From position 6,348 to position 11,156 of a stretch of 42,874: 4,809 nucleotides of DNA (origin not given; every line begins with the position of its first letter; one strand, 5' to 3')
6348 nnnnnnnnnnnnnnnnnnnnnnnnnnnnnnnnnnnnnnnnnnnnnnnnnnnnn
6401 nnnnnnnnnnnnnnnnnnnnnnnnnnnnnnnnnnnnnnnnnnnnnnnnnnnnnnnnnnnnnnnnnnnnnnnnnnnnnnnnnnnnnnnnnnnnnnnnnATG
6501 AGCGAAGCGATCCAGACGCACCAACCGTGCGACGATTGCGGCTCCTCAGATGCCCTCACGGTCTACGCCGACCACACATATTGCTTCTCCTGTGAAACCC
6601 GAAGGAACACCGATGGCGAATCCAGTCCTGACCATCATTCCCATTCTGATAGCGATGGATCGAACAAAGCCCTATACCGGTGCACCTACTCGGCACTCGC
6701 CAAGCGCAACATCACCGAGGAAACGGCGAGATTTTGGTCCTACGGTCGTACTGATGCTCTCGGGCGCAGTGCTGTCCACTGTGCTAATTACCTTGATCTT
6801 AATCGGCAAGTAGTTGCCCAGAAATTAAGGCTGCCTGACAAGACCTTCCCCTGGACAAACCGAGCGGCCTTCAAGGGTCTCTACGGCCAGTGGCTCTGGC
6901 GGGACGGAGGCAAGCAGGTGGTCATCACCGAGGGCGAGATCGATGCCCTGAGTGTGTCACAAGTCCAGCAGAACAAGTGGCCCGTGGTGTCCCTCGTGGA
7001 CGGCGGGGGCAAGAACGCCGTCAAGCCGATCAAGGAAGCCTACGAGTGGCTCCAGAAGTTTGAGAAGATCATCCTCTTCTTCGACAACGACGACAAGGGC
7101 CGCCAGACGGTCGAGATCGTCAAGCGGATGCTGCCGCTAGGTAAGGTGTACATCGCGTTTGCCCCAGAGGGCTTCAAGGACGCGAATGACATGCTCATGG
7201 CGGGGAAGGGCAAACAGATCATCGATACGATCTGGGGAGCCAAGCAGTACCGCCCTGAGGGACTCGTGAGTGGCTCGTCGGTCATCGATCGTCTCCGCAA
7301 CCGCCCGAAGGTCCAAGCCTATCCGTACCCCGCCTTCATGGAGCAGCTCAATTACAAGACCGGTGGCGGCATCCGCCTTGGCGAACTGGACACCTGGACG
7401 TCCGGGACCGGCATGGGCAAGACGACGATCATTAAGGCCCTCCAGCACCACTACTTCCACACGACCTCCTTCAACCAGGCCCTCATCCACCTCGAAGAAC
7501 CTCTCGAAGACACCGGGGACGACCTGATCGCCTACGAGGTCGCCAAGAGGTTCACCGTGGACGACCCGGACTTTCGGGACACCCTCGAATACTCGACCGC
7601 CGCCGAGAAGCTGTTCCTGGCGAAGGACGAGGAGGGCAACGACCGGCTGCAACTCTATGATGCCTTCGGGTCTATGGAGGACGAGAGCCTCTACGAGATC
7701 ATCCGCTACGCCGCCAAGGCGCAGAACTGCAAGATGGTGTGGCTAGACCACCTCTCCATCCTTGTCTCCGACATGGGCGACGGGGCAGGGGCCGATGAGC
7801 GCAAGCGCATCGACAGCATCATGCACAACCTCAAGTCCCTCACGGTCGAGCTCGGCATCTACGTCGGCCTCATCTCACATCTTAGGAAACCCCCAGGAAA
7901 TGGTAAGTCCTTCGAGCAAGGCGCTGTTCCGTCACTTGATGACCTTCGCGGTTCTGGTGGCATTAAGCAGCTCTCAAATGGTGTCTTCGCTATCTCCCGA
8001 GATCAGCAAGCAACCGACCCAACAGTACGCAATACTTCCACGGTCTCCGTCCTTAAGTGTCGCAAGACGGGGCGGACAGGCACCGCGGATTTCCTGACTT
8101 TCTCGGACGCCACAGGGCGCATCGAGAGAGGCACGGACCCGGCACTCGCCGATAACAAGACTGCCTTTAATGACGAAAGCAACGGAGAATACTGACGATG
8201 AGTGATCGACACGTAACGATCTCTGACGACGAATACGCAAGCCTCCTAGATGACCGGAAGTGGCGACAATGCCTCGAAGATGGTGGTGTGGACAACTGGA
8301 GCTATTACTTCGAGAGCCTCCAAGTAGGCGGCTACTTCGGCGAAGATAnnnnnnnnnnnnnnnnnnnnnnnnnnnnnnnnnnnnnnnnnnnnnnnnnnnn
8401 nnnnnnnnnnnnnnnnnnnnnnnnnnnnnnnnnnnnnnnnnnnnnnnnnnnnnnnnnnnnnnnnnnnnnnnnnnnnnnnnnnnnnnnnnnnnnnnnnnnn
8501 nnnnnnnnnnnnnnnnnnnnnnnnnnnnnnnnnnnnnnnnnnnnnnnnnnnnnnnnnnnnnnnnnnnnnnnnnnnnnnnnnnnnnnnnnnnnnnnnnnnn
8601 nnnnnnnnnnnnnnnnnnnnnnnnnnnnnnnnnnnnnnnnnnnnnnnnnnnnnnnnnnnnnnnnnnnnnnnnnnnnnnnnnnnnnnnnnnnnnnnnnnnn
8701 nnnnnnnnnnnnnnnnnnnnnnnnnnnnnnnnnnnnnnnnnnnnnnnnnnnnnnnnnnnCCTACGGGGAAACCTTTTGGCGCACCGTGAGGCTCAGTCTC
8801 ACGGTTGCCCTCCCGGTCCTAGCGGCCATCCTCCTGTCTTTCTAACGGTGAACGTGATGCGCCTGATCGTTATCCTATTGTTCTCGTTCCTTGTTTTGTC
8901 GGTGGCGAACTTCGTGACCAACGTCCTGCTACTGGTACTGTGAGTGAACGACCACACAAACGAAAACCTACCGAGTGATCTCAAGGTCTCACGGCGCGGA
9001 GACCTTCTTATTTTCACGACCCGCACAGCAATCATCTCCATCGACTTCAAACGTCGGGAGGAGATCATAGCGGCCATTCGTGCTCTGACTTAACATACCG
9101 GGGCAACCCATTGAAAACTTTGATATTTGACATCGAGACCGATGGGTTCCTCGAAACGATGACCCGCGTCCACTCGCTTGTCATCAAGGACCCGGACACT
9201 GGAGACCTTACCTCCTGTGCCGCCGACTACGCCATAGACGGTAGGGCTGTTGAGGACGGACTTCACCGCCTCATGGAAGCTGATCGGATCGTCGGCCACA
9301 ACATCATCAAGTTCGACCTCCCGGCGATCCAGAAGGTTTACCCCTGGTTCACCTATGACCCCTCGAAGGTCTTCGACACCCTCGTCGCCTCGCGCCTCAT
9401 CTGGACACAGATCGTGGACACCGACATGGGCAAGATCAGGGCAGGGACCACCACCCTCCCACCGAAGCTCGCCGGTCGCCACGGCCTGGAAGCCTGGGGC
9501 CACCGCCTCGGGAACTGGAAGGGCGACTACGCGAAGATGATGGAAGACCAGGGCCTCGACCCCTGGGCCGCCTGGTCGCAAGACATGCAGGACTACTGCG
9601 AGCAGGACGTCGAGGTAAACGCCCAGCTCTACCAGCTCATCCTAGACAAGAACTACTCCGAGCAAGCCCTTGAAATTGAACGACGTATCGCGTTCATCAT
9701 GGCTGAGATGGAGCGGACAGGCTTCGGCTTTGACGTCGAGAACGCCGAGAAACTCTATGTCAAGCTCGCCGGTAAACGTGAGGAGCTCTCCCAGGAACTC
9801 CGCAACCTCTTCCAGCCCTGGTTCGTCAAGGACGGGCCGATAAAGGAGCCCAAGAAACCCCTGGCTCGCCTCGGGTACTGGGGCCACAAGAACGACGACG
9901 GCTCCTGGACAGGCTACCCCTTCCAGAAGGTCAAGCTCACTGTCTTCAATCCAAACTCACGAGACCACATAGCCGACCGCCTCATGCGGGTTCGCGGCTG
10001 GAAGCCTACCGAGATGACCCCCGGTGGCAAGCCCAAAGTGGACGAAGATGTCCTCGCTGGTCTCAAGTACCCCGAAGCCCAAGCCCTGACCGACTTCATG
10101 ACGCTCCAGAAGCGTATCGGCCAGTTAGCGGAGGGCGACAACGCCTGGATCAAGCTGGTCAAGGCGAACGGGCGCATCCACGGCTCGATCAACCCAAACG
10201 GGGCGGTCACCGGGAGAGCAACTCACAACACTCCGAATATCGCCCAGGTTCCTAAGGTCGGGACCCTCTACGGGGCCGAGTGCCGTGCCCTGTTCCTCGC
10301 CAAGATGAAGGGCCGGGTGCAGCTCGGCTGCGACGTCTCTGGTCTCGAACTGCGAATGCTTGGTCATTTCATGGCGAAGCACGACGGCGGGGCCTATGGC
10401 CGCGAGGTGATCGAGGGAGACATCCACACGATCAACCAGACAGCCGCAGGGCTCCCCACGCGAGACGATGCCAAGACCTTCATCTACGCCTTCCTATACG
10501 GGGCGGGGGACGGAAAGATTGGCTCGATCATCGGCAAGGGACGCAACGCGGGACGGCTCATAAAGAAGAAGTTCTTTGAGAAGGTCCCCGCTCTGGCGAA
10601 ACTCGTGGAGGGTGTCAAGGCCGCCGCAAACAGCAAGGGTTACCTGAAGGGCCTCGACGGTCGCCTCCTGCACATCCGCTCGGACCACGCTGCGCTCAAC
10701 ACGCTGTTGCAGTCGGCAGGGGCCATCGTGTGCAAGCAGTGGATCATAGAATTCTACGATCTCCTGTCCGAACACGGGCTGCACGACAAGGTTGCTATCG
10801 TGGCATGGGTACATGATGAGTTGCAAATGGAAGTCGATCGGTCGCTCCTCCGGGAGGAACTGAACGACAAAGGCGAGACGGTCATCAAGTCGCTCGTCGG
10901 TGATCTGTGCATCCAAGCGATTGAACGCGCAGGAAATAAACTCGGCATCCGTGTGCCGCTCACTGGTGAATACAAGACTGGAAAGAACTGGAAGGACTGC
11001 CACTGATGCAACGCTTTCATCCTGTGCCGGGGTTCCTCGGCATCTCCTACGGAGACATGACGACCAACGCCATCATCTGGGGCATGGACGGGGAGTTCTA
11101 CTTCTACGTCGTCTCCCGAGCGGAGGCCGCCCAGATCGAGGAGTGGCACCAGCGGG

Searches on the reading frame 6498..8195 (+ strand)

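Call 7: search_protein_families(library=pfam, proteins=[window:6498-8195:+])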
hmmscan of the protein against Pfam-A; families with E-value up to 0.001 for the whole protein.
window:6498-8195:+ (565 aa): 4 families
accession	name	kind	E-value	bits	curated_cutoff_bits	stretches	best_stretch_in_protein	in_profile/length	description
PF03796.21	DnaB_C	-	2.2e-15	57.2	27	1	282-538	7-249/255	DnaB-like helicase C terminal domain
PF13155.12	Toprim_2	-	4.1e-11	43.5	22.1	1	142-233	1-88/88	Toprim-like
PF21268.3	Helic-prim_T7_N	-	7.8e-08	32.9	27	1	64-117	3-55/59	Bacteriophage T7 DNA helicase/primase, N-terminal a+b fold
PF13362.12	Toprim_3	-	5.8e-06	27.1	27.2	1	141-235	2-91/95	Toprim domain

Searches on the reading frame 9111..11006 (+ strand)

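Call 7: search_protein_families(library=pfam, proteins=[window:9111-11006:+])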
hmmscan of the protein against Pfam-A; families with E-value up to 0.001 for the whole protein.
window:9111-11006:+ (631 aa): 2 families
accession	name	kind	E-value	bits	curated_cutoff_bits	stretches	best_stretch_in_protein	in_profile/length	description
PF00476.26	DNA_pol_A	-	1.5e-40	139.8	34.3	1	277-629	28-381/381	DNA polymerase family A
PF01612.26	DNA_pol_A_exo1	-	1.4e-05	25.5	23.6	1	31-177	49-168/173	3'-5' exonuclease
